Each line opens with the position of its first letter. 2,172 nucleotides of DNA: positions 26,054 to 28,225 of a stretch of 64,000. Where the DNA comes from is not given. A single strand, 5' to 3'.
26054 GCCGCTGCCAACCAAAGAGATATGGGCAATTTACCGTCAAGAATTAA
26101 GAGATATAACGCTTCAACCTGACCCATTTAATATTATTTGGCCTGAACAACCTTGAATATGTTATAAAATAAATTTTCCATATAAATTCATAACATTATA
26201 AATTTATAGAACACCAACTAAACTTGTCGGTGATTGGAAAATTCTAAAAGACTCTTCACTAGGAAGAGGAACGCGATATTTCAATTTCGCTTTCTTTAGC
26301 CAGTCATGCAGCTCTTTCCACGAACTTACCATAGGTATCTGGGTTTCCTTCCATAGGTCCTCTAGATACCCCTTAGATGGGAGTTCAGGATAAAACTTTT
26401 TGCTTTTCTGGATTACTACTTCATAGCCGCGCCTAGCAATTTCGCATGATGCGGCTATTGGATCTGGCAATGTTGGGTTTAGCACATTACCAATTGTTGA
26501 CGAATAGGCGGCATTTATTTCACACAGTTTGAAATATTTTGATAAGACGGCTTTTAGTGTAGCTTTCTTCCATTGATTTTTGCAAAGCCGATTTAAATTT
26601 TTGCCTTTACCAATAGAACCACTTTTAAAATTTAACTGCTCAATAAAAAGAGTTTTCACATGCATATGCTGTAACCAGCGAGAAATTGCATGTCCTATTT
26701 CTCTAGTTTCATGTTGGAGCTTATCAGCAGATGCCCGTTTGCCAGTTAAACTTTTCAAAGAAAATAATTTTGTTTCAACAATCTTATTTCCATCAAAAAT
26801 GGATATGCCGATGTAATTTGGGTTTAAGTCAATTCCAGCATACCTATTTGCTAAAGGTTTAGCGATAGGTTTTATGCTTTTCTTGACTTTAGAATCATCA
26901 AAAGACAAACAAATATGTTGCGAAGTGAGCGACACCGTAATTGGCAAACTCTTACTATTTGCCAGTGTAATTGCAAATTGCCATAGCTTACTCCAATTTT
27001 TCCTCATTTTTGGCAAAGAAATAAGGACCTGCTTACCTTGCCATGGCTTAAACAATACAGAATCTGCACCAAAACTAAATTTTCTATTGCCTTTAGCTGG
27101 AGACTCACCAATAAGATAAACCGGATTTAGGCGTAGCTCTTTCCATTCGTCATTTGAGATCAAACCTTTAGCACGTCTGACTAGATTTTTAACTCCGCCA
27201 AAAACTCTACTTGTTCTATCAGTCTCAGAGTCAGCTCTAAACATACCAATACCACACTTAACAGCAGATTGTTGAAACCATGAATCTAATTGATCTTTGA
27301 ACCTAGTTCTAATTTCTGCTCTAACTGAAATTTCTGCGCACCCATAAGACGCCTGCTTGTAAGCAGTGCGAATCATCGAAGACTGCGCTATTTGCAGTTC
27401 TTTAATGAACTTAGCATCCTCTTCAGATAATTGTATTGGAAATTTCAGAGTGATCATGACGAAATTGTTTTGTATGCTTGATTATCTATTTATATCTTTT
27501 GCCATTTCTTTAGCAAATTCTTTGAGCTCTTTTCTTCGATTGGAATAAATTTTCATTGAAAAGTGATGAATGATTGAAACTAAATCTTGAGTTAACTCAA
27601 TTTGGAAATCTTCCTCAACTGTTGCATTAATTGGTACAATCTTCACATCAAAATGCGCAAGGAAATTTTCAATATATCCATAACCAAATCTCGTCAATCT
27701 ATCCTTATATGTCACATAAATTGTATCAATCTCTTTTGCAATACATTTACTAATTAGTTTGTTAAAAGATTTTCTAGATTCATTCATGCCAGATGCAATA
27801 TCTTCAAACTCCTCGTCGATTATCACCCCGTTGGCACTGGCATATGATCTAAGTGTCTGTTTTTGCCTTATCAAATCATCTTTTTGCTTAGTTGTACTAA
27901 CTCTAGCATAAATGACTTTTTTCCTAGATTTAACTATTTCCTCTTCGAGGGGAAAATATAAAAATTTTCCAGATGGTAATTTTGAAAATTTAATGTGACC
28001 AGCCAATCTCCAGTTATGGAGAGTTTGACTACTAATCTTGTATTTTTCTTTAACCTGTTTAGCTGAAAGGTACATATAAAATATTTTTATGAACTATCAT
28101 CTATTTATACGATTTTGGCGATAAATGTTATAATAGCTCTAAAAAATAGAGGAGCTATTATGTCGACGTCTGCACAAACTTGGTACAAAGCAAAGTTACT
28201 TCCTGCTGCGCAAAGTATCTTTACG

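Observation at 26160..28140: Complete IS607-type element (TnpA serine recombinase + TnpB) inserted between the fibre module and a block of small genes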

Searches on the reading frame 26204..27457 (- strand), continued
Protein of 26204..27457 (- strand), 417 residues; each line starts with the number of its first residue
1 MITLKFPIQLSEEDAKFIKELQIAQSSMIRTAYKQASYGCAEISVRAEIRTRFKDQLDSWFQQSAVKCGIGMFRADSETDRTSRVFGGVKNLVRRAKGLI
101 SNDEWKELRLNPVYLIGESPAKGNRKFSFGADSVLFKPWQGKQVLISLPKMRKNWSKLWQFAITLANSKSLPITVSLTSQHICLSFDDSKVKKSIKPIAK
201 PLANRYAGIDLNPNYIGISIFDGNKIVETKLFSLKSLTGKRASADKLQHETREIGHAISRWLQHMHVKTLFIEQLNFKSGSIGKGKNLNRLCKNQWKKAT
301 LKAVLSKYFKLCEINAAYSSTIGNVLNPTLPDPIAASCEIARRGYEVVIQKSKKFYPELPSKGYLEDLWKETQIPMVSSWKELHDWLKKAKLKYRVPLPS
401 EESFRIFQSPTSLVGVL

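Call 90: find_homologous_proteins(query=L003:8669-9913:+, max_evalue=1e-10)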
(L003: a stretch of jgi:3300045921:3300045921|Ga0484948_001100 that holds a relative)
Query L003:8669-9913:+ (414 aa): 6174 proteins with E <= 1e-10 among 8000 candidates; the best 120 are listed.
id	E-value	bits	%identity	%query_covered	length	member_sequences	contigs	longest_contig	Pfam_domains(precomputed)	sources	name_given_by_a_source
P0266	8.3e-280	945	100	100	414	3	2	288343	PF12323.15,PF01385.26,PF07282.19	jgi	jgi:putative transposase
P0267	1.3e-240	816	87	100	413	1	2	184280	PF12323.15,PF01385.26,PF07282.19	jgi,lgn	jgi:putative transposase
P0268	1.5e-176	605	68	99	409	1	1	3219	PF12323.15,PF01385.26,PF07282.19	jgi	jgi:putative transposase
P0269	5.7e-176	604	66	99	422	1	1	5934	PF12323.15,PF01385.26,PF07282.19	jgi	jgi:putative transposase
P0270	1.8e-175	602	65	100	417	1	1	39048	PF12323.15,PF01385.26,PF07282.19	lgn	-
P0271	9.2e-162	557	64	99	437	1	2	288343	PF12323.15,PF01385.26,PF07282.19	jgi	jgi:putative transposase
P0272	1.8e-149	516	59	99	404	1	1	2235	PF12323.15,PF01385.26,PF07282.19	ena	-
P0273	4.5e-149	515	59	99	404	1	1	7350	PF12323.15,PF01385.26,PF07282.19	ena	-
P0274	2.9e-148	512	58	99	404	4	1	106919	PF12323.15,PF01385.26,PF07282.19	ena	-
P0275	1.3e-147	510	58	99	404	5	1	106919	PF12323.15,PF01385.26,PF07282.19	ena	-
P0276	1.4e-147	510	58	99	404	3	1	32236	PF12323.15,PF01385.26,PF07282.19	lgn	-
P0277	1.7e-147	510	58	99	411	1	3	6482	PF12323.15,PF01385.26,PF07282.19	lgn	-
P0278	2.1e-147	510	57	99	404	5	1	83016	PF12323.15,PF01385.26,PF07282.19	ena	-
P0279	1.4e-146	507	57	99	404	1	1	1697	PF12323.15,PF01385.26,PF07282.19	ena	-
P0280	8.5e-146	504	58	99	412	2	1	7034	PF12323.15,PF01385.26,PF07282.19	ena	-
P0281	1.3e-145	504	58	99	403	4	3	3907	PF12323.15,PF01385.26,PF07282.19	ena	-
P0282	2.0e-145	503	58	99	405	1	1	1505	PF12323.15,PF01385.26,PF07282.19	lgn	-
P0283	2.6e-144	499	57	99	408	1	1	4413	PF12323.15,PF01385.26,PF07282.19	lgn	-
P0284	5.4e-144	498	57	99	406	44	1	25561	PF12323.15,PF01385.26,PF07282.19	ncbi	-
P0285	8.8e-144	498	57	99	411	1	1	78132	PF12323.15,PF01385.26,PF07282.19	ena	-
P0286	1.4e-143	497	58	100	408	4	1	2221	PF12323.15,PF01385.26,PF07282.19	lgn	-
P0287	2.2e-143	496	57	99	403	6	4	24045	PF12323.15,PF01385.26,PF07282.19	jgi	jgi:putative transposase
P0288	4.4e-143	495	58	99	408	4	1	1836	PF12323.15,PF01385.26,PF07282.19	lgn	-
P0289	5.5e-143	495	57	99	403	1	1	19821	PF12323.15,PF01385.26,PF07282.19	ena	-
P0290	6.2e-143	495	57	99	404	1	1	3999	PF12323.15,PF01385.26,PF07282.19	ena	-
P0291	1.0e-142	494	57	99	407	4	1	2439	PF12323.15,PF01385.26,PF07282.19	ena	-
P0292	1.1e-142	494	57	99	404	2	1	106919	PF12323.15,PF01385.26,PF07282.19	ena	-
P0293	1.5e-142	494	56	99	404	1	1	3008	PF12323.15,PF01385.26,PF07282.19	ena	-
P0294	1.6e-142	494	66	81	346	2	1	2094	PF01385.26,PF07282.19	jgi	jgi:putative transposase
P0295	2.9e-142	493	56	99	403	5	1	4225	PF12323.15,PF01385.26,PF07282.19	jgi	jgi:putative transposase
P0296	5.2e-142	492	58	99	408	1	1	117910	PF12323.15,PF01385.26,PF07282.19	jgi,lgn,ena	-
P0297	5.8e-142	492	57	96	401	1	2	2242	PF12323.15,PF01385.26,PF07282.19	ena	-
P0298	6.2e-142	492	56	99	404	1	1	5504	PF12323.15,PF01385.26,PF07282.19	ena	-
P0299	7.2e-142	491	57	99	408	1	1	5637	PF12323.15,PF01385.26,PF07282.19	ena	-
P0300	7.3e-142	491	57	98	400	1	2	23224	PF12323.15,PF01385.26,PF07282.19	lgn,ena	-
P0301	8.5e-142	491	57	99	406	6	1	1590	PF12323.15,PF01385.26,PF07282.19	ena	-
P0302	1.1e-141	491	56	99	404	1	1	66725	PF12323.15,PF01385.26,PF07282.19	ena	-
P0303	1.2e-141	491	57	99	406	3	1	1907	PF12323.15,PF01385.26,PF07282.19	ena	-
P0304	2.0e-141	490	57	99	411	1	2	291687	PF12323.15,PF01385.26,PF07282.19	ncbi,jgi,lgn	jgi:putative transposase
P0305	2.1e-141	490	57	99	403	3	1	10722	PF12323.15,PF01385.26,PF07282.19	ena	-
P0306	2.9e-141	489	57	99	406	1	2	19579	PF12323.15,PF01385.26,PF07282.19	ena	-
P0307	3.3e-141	489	57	99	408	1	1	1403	PF12323.15,PF01385.26,PF07282.19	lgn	-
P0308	3.7e-141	489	58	98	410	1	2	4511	PF12323.15,PF01385.26,PF07282.19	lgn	-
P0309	4.4e-141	489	58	99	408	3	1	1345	PF12323.15,PF01385.26,PF07282.19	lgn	-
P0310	5.9e-141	488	57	99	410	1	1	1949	PF12323.15,PF01385.26,PF07282.19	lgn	-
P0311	1.5e-140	487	55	99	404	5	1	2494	PF12323.15,PF01385.26,PF07282.19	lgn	-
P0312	1.5e-140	487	57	99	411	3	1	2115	PF12323.15,PF01385.26,PF07282.19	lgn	-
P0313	4.3e-140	485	55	99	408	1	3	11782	PF12323.15,PF01385.26,PF07282.19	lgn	-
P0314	7.8e-140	485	56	99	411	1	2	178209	PF12323.15,PF01385.26,PF07282.19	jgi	jgi:putative transposase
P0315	1.1e-139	484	57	98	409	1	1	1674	PF12323.15,PF01385.26,PF07282.19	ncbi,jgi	jgi:putative transposase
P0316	2.0e-139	483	58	96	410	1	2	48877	PF12323.15,PF01385.26,PF07282.19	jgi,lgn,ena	jgi:putative transposase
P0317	4.3e-139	482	56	99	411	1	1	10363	PF12323.15,PF01385.26,PF07282.19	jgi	-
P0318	4.3e-139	482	58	99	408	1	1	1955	PF12323.15,PF01385.26,PF07282.19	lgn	-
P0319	6.7e-139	482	61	89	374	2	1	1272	PF12323.15,PF01385.26,PF07282.19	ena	-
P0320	1.4e-138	481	57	99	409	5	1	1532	PF12323.15,PF01385.26,PF07282.19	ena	-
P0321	1.6e-138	480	56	99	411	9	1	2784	PF12323.15,PF01385.26,PF07282.19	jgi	jgi:putative transposase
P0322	1.6e-138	480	58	96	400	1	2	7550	PF12323.15,PF01385.26,PF07282.19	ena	-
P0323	1.9e-138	480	57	99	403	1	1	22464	PF12323.15,PF01385.26,PF07282.19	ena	-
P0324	2.1e-138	480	56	99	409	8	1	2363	PF12323.15,PF01385.26,PF07282.19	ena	-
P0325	2.9e-138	479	59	89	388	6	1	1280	PF12323.15,PF01385.26,PF07282.19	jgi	jgi:putative transposase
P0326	2.9e-138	479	60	90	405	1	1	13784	PF12323.15,PF01385.26,PF07282.19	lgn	-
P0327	3.4e-138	479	57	99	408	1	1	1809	PF12323.15,PF01385.26,PF07282.19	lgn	-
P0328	3.9e-138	479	54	99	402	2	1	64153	PF12323.15,PF01385.26,PF07282.19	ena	-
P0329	4.7e-138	479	56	99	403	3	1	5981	PF12323.15,PF01385.26,PF07282.19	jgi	-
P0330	5.1e-138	479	60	92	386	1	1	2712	PF12323.15,PF01385.26,PF07282.19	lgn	-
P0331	1.1e-137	478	56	99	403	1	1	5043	PF12323.15,PF01385.26,PF07282.19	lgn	-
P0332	1.5e-137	477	56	99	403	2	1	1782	PF12323.15,PF01385.26,PF07282.19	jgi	jgi:putative transposase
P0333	2.5e-137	476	53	99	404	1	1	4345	PF12323.15,PF01385.26,PF07282.19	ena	-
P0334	2.6e-137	476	56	99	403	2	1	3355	PF12323.15,PF01385.26,PF07282.19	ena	-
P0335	1.1e-135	471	54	99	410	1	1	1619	PF12323.15,PF01385.26,PF07282.19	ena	-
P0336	2.3e-135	470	55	99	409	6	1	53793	PF12323.15,PF01385.26,PF07282.19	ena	-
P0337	3.5e-135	469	56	99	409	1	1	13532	PF12323.15,PF01385.26,PF07282.19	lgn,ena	-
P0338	7.3e-135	468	56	100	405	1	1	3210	PF12323.15,PF01385.26,PF07282.19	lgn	-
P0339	9.8e-135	468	54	100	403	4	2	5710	PF12323.15,PF01385.26,PF07282.19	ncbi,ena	-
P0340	1.7e-134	467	56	100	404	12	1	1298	PF12323.15,PF01385.26,PF07282.19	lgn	-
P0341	2.2e-134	467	56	98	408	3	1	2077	PF12323.15,PF01385.26,PF07282.19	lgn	-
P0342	4.4e-134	466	55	100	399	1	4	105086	PF12323.15,PF01385.26,PF07282.19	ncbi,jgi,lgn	jgi:putative transposase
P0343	9.0e-134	465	56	98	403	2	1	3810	PF12323.15,PF01385.26,PF07282.19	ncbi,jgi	jgi:putative transposase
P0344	1.3e-133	464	56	99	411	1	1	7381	PF12323.15,PF01385.26,PF07282.19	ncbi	-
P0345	2.1e-133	463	58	90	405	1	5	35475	PF12323.15,PF01385.26,PF07282.19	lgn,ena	-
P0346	2.4e-133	463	55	100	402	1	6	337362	PF12323.15,PF01385.26,PF07282.19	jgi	jgi:putative transposase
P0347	3.7e-133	463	54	95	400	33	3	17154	PF12323.15,PF01385.26,PF07282.19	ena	-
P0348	4.6e-133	462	54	98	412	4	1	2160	PF12323.15,PF01385.26,PF07282.19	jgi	jgi:putative transposase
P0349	5.7e-133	462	55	99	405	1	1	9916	PF12323.15,PF01385.26,PF07282.19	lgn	-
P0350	8.8e-133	461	54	95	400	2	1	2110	PF12323.15,PF01385.26,PF07282.19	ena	-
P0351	8.9e-133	461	54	99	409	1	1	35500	PF12323.15,PF01385.26,PF07282.19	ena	-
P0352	1.5e-132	461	54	99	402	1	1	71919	PF12323.15,PF01385.26,PF07282.19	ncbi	-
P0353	2.1e-132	460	54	99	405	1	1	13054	PF12323.15,PF01385.26,PF07282.19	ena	-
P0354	2.2e-132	460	56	95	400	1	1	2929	PF12323.15,PF01385.26,PF07282.19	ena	-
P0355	2.2e-132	460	56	95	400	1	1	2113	PF12323.15,PF01385.26,PF07282.19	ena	-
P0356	4.4e-132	459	55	95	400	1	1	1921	PF12323.15,PF01385.26,PF07282.19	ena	-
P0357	4.7e-132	459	55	95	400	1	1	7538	PF12323.15,PF01385.26,PF07282.19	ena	-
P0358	4.9e-132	459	55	95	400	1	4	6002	PF12323.15,PF01385.26,PF07282.19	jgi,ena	jgi:putative transposase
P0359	5.7e-132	459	54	99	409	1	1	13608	PF12323.15,PF01385.26,PF07282.19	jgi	jgi:putative transposase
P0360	7.5e-132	458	54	99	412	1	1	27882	PF12323.15,PF01385.26,PF07282.19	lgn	-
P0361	9.0e-132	458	56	95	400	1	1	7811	PF12323.15,PF01385.26,PF07282.19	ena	-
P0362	9.2e-132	458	56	96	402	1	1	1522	PF12323.15,PF01385.26,PF07282.19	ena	-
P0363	9.8e-132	458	55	95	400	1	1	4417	PF12323.15,PF01385.26,PF07282.19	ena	-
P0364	1.5e-131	457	55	100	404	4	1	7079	PF12323.15,PF01385.26,PF07282.19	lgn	-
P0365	1.5e-131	457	54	99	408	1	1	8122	PF12323.15,PF01385.26,PF07282.19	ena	-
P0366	1.7e-131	457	55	99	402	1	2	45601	PF12323.15,PF01385.26,PF07282.19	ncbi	-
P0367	2.0e-131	457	55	95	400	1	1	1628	PF12323.15,PF01385.26,PF07282.19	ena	-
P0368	2.9e-131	456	54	99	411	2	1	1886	PF12323.15,PF01385.26,PF07282.19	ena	-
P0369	5.6e-131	455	55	99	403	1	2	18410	PF12323.15,PF01385.26,PF07282.19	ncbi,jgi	jgi:putative transposase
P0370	5.9e-131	455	55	95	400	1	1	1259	PF12323.15,PF01385.26,PF07282.19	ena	-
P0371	7.5e-131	455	56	95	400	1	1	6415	PF12323.15,PF01385.26,PF07282.19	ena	-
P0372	7.8e-131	455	54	95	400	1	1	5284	PF12323.15,PF01385.26,PF07282.19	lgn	-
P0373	9.0e-131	455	54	99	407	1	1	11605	PF12323.15,PF01385.26,PF07282.19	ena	-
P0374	1.1e-130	455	54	98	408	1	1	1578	PF12323.15,PF01385.26,PF07282.19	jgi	-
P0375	1.2e-130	454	54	99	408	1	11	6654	PF12323.15,PF01385.26,PF07282.19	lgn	-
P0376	1.4e-130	454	55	95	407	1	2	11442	PF12323.15,PF01385.26,PF07282.19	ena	-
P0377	1.8e-130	454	55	95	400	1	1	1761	PF12323.15,PF01385.26,PF07282.19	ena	-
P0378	1.9e-130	454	54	99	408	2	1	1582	PF12323.15,PF01385.26,PF07282.19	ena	-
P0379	2.2e-130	453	64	76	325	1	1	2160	PF01385.26,PF07282.19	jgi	jgi:putative transposase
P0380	2.2e-130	453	54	99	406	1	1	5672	PF12323.15,PF01385.26,PF07282.19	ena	-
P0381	2.7e-130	453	55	99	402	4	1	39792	PF12323.15,PF01385.26,PF07282.19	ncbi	-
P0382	2.7e-130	453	53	99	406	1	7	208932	PF12323.15,PF01385.26,PF07282.19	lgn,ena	-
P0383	2.7e-130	453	54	99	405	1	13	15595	PF12323.15,PF01385.26,PF07282.19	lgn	-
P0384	2.8e-130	453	55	99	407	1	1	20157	PF12323.15,PF01385.26,PF07282.19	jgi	jgi:putative transposase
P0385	2.9e-130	453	54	95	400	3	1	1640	PF12323.15,PF01385.26,PF07282.19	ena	-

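Call 98: fold_search(model_id=the predicted structure, library=viral)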
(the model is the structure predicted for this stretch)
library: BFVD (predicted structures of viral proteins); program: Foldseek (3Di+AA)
matches with E <= 10: 668; with E <= 0.001: 70
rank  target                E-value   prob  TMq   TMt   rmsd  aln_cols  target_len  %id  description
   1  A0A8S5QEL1            6.0e-33  1.00  0.48  0.45  18.8       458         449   30  Uncharacterized protein [Myoviridae sp. ctn8H20]
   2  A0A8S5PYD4            8.5e-21  1.00  0.38  0.42  18.5       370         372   29  CRISPR-associated protein (Fragment) [Myoviridae sp. ctgsk7]
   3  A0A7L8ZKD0            3.5e-17  1.00  0.43  0.72  13.0       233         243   31  Putative endonuclease [Campylobacter phage F379]
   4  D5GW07                2.9e-09  1.00  0.30  0.30  19.2       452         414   15  ISCaje1 transposase [Campylobacter phage CPt10]
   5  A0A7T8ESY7            4.5e-09  1.00  0.27  0.28  19.7       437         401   13  (no name in the UniProt tables at hand)
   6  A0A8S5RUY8            2.7e-08  1.00  0.28  0.24  22.3       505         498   11  Transposase [Siphoviridae sp. ctHip2]
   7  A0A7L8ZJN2            3.5e-08  1.00  0.38  0.63   4.7       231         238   24  Putative endonuclease [Campylobacter phage F379]
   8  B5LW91                7.2e-08  1.00  0.24  0.25  20.3       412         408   12  Putative transposase [Feldmannia species virus]
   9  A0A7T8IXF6            1.1e-07  1.00  0.29  0.30  20.0       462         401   12  (no name in the UniProt tables at hand)
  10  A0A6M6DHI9            1.8e-07  1.00  0.26  0.24  18.9       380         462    8  (no name in the UniProt tables at hand)
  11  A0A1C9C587            3.1e-07  1.00  0.24  0.24  20.4       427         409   12  Putative transcription regulator HTH [Heterosigma akashiwo virus 01]
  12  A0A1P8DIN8            3.7e-07  1.00  0.26  0.24  19.7       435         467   10  (no name in the UniProt tables at hand)
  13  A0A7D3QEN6            5.1e-07  1.00  0.24  0.23  19.8       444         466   12  (no name in the UniProt tables at hand)
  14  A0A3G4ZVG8            6.7e-07  1.00  0.27  0.24  18.8       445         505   11  Transposase [Edafosvirus sp.]
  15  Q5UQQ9                3.6e-06  1.00  0.23  0.19  19.9       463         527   10  TnpB-like protein R854 [Acanthamoeba polyphaga mimivirus]
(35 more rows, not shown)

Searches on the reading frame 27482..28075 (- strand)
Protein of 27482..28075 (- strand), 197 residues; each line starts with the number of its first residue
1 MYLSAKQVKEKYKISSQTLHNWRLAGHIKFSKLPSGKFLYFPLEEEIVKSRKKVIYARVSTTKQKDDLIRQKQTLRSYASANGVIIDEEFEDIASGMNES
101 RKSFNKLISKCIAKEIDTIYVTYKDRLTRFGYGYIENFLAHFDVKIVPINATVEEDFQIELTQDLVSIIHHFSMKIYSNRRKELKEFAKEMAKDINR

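Call 3: search_protein_families(library=pfam, proteins=[window:27482-28075:-], max_evalue=0.1)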
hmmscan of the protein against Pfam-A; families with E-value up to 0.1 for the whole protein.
window:27482-28075:- (197 aa): 3 families
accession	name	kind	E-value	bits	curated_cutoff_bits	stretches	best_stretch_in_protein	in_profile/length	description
PF00239.26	Resolvase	-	2.7e-21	76.6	23.3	1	54-192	2-143/145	Resolvase, N terminal domain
PF12728.13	HTH_17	-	2.1e-05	25.1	27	1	2-45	1-42/51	Helix-turn-helix domain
PF23125.1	Xre-MbcA-ParS_M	-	0.098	12.8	27.8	0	7-28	6-27/51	Antitoxin Xre/MbcA/ParS-like, middle domain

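Call 4: search_protein_families(library=ncbifam, proteins=[window:27482-28075:-], max_evalue=0.1)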
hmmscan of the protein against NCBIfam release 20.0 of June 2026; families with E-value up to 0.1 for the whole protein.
window:27482-28075:- (197 aa): 5 families
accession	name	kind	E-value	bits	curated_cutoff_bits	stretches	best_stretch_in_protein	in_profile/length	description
NF033518.0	transpos_IS607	equivalog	6.6e-49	166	110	1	6-183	1-185/187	IS607 family transposase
NF041201.1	recomb_XisF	equivalog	9.5e-15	54.5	375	1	53-191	1-139/465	fdxN element excision recombinase XisF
NF049883.1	resolv_YneB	equivalog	4.8e-12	45.8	175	1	53-177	2-131/211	YneB family resolvase-like protein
NF047344.1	SCCmet_CcrA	equivalog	0.00066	18.9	700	1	52-129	3-79/442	cassette chromosome recombinase CcrA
NF009949.0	PRK13413.1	equivalog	0.00087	19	272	1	56-131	5-77/203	master DNA invertase Mpi family serine-type recombinase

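Call 7: search_protein_families(library=phrogs, proteins=[window:27482-28075:-], max_evalue=0.1)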
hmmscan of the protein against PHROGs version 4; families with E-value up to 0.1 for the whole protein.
window:27482-28075:- (197 aa): 8 families
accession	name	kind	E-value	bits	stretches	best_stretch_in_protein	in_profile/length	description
phrog_6620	-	integration and excision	2.4e-50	171.9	1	3-194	2-197/201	transposase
phrog_95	-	integration and excision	6.9e-16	58.9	1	49-138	86-179/651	integrase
phrog_125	-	DNA, RNA and nucleotide metabolism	7e-14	53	1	44-129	13-88/254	DNA invertase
phrog_66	-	integration and excision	0.00069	20.4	1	2-74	93-175/412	excisionase and transcriptional regulator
phrog_7735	-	integration and excision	0.0028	19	1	3-73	6-76/99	excisionase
phrog_1553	-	integration and excision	0.0041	17.7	1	2-24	4-26/65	excisionase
phrog_10458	-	unknown function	0.014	16.6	1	2-41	39-78/91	-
phrog_4745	-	DNA, RNA and nucleotide metabolism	0.056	14.3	0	2-23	31-52/107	DNA binding protein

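Call 70: search_dna_similar(collection=phages, query=window:27482-28075:-, mode=protein, max_rows=15, max_evalue=1e-10)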
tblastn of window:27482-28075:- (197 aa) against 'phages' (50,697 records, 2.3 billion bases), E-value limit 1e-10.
Records with a match: 56; places in all: 70; records where one place covers at least 80% of the query: 52.
Best place of each record, by identity: <60% 56.
By first word of the organism name: Prevotella 8; Staphylococcus 8; Helicobacter 8; Nodularia 7; Bacteriophage 4; Campylobacter 4; Clostridium 3; Acidianus 2; Sulfolobus 2; Lactobacillus 2; and 6 more.
By host as written in the record: Prevotella sp. 8; - 8; Staphylococcus aureus 5; Nodularia spumigena KAC65 4; Nodularia spumigena kac68 3; Clostridium botulinum type C strain C-Stockholm 2; Acidianus sp. CHAS 2; Helicobacter pylori Pt11470 2; and 18 more.
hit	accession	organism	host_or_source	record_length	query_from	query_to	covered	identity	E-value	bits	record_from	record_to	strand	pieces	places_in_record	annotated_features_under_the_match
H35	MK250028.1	Prevotella phage Lak-B9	Prevotella sp.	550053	2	189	95%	40.2%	1e-36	140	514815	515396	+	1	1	record has no annotation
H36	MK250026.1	Prevotella phage Lak-B7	Prevotella sp.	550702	2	189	95%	40.2%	1e-36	140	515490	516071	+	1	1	record has no annotation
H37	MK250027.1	Prevotella phage Lak-B8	Prevotella sp.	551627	2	189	95%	40.2%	1e-36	140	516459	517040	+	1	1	record has no annotation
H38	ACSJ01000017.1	Clostridium phage D-1873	Clostridium botulinum D str. 1873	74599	5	186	92%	40.6%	2e-33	131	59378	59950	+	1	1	transposon, resolvase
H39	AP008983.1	Clostridium phage c-st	Clostridium botulinum type C strain ...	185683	5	186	92%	40.6%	2e-33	131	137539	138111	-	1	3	putative IS transposase (OrfA) | insertion sequence:ISCbt4-a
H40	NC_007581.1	Clostridium phage c-st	Clostridium botulinum type C strain ...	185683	5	186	92%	40.6%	2e-33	131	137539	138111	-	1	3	transposase | insertion sequence:ISCbt4-a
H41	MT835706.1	Bacteriophage sp.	human fecal samples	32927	5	195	97%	38.7%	3e-32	127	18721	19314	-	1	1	record has no annotation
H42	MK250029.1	Prevotella phage Lak-C1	Prevotella sp.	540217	2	189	95%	38.1%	1e-33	131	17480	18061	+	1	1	record has no annotation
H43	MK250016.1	Prevotella phage Lak-A1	Prevotella sp.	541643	2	189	95%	38.1%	8e-33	129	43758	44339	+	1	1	record has no annotation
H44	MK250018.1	Prevotella phage Lak-A1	Prevotella sp.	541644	2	189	95%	38.1%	8e-33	129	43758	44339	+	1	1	record has no annotation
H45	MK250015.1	Prevotella phage Lak-A1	Prevotella sp.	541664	2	189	95%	38.1%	8e-33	129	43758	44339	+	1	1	record has no annotation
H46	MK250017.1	Prevotella phage Lak-A1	Prevotella sp.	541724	2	189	95%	38.1%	8e-33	129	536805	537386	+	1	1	record has no annotation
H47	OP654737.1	Campylobacter phage vB_CjeM_WX1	Campylobacter jejuni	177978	3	182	91%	39.3%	1e-28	117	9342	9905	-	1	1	resolvase, N terminal domain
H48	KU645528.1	Acidianus tailed spindle virus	Acidianus sp. CHAS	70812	3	180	90%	39.0%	5e-24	103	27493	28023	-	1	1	transposase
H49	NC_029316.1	Acidianus tailed spindle virus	Acidianus sp. CHAS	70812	3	180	90%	39.0%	5e-24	103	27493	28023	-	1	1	transposase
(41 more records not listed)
